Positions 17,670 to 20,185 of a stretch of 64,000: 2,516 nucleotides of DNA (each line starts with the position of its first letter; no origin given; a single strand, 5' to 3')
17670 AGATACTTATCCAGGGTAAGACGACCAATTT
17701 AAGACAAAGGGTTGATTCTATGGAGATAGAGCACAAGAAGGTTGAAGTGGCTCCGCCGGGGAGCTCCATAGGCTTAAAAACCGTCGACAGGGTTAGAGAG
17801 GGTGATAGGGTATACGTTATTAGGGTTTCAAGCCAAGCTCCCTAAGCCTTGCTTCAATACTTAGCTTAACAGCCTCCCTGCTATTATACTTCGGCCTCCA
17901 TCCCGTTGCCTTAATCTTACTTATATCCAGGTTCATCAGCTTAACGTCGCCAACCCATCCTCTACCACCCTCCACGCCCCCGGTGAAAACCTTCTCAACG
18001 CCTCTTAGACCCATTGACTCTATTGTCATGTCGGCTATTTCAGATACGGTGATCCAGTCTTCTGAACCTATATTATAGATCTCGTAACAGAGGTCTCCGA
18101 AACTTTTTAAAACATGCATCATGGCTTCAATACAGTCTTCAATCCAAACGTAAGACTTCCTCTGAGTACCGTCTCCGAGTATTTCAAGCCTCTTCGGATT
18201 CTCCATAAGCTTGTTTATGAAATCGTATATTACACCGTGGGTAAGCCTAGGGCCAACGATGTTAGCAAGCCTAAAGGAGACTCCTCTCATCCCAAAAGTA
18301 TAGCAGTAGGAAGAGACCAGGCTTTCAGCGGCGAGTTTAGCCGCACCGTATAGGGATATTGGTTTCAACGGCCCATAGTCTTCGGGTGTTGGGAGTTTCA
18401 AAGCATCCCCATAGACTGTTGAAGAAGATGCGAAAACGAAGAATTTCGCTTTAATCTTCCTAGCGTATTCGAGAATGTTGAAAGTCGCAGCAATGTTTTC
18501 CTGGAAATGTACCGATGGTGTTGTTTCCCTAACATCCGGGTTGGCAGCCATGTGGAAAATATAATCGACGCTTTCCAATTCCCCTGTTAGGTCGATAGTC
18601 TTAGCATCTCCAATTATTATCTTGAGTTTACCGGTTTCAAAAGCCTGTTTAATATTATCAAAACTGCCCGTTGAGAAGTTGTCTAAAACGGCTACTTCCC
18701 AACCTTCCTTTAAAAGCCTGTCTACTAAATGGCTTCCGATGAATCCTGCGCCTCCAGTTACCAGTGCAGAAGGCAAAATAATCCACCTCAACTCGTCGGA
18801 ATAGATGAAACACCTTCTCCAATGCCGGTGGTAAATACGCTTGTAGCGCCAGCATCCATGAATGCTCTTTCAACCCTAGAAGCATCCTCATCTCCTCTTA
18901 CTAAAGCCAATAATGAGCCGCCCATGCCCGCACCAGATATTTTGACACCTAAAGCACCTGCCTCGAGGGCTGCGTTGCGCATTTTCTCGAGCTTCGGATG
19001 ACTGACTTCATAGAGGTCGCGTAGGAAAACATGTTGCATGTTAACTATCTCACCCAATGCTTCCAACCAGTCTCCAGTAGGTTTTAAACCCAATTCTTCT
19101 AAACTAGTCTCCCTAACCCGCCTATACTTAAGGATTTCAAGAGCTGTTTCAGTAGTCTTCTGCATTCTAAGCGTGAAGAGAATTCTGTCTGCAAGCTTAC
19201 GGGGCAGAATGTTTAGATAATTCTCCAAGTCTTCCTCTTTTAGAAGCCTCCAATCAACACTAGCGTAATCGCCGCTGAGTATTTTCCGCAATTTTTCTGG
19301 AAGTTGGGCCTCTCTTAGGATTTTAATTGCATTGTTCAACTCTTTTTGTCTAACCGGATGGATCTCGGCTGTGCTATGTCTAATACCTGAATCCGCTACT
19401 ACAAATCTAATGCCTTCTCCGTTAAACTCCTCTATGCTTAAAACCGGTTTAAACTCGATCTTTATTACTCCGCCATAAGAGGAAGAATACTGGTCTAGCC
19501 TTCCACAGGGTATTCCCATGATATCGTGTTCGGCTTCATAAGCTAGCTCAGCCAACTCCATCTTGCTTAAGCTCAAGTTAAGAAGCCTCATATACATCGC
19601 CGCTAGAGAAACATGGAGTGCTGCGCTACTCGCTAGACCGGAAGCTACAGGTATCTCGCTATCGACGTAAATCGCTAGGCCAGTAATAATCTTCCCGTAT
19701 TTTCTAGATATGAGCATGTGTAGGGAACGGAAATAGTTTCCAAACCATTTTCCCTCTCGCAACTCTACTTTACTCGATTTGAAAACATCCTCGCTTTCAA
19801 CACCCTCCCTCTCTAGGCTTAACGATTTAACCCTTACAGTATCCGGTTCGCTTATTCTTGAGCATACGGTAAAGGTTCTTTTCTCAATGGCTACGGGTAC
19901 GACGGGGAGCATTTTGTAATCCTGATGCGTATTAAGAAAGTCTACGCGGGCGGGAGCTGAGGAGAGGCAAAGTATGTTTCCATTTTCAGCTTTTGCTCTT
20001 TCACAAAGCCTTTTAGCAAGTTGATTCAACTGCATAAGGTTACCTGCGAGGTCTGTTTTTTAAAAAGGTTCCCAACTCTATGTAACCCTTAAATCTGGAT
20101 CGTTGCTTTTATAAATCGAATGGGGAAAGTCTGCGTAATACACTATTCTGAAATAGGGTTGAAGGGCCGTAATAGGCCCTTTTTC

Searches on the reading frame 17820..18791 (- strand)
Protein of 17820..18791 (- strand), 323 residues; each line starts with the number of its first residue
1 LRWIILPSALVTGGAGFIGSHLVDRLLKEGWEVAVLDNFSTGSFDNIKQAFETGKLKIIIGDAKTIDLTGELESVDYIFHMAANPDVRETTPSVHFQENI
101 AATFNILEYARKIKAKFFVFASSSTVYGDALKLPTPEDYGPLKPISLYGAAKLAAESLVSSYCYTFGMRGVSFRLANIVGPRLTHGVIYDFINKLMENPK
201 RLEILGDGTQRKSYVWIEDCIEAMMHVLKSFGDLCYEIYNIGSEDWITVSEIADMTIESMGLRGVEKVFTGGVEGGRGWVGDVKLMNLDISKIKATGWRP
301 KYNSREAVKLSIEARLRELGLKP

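Call 47: search_protein_families(library=pfam, proteins=[window:17820-18791:-])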
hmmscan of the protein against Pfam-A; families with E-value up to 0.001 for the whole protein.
window:17820-18791:- (323 aa): 8 families
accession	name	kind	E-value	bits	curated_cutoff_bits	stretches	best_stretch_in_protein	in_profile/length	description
PF01370.27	Epimerase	-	1.4e-51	175.7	20.9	1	9-242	1-240/240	NAD dependent epimerase/dehydratase family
PF16363.11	GDP_Man_Dehyd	-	3.8e-43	148.6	27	1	10-309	1-330/332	GDP-mannose 4,6 dehydratase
PF01073.25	3Beta_HSD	-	1.8e-18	67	22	1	10-228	1-227/280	3-beta hydroxysteroid dehydrogenase/isomerase family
PF07993.18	NAD_binding_4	-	6.7e-15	55.4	20.1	1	11-187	1-215/258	Male sterility protein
PF04321.23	RmlD_sub_bind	-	3e-13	49.9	27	1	10-264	4-235/287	RmlD substrate binding domain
PF02719.21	Polysacc_synt_2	-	9.8e-12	45.1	20.2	1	10-205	2-195/293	Polysaccharide biosynthesis protein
PF13460.12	NAD_binding_10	-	2.5e-07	31.2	27.2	1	13-159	1-131/184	NAD(P)H-binding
PF00106.31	adh_short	-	8.4e-05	22.6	26.6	0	9-41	3-35/195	short chain dehydrogenase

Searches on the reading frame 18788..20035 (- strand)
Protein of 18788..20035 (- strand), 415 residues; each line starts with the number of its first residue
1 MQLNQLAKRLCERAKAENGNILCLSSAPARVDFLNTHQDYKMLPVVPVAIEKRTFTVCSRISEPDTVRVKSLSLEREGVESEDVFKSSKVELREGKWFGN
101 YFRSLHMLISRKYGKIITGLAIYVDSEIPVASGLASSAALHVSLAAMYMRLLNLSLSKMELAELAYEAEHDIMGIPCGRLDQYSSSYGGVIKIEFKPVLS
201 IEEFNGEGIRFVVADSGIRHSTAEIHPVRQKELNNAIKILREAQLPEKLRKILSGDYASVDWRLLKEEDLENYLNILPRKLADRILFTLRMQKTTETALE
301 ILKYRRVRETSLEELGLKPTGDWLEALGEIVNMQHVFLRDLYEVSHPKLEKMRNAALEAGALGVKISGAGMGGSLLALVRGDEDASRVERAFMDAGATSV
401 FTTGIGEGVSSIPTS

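Call 47: search_protein_families(library=pfam, proteins=[window:18788-20035:-])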
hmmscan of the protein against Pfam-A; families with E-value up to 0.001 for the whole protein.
window:18788-20035:- (415 aa): 4 families
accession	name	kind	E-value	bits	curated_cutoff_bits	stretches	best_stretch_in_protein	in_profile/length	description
PF00288.32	GHMP_kinases_N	-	1.7e-19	70.3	22.3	1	100-189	1-87/87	GHMP kinases N terminal domain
PF08544.19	GHMP_kinases_C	-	1.8e-12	47.9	21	1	325-392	11-79/85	GHMP kinases C terminal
PF10509.15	GalKase_gal_bdg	-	1.3e-07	31.5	23.1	1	23-60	12-49/49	Galactokinase galactose-binding signature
PF22700.2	MVD-like_N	-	0.00036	20.7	27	1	116-165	79-128/157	Diphosphomevalonate decarboxylase-like N-terminal domain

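Call 68: search_protein_families(library=ncbifam, proteins=[window:18788-20035:-], max_evalue=0.00001)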
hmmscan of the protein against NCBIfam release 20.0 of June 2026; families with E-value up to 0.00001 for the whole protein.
window:18788-20035:- (415 aa): 13 families
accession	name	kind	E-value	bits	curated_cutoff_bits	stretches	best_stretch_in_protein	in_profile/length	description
TIGR00131.1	gal_kin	equivalog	3.2e-40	138.2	226.65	1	26-394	21-364/388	galactokinase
NF003006.0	PRK03817.1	equivalog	3.3e-40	138.1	443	2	26-242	5-214/352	galactokinase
NF003705.0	PRK05322.1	equivalog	4.6e-35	121.1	385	2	26-188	23-181/388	galactokinase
TIGR00549.1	mevalon_kin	equivalog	7e-35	120.8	163.05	1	44-378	18-276/276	mevalonate kinase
NF003036.0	PRK03926.1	equivalog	4.3e-30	104.8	403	2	24-226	3-176/302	mevalonate kinase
NF003472.0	PRK05101.1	equivalog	4.9e-27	94.8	499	1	25-188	23-181/382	galactokinase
NF001816.0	PRK00555.1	equivalog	4.9e-24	85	509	2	26-222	6-200/363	galactokinase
NF049969.1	GlMnHpPKinHddA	equivalog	6.7e-18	65.2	600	1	100-195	78-173/338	D-glycero-D-manno-heptose 7-phosphate kinase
NF002288.1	PRK01212.1-4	equivalog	6.2e-14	51.7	194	1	116-226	73-183/303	homoserine kinase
TIGR00191.1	thrB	equivalog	1.2e-12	47.3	168.25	1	102-170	63-131/304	homoserine kinase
TIGR01920.1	Shik_kin_archae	equivalog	1.7e-09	37.4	126.85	1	112-191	62-141/266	shikimate kinase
TIGR00154.1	ispE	equivalog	4.1e-07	29.9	138.7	0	102-227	68-185/294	4-(cytidine 5'-diphospho)-2-C-methyl-D-erythritol kinase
NF002870.0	PRK03188.1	equivalog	3.6e-06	25.9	286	0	346-399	239-290/310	4-(cytidine 5'-diphospho)-2-C-methyl-D-erythritol kinase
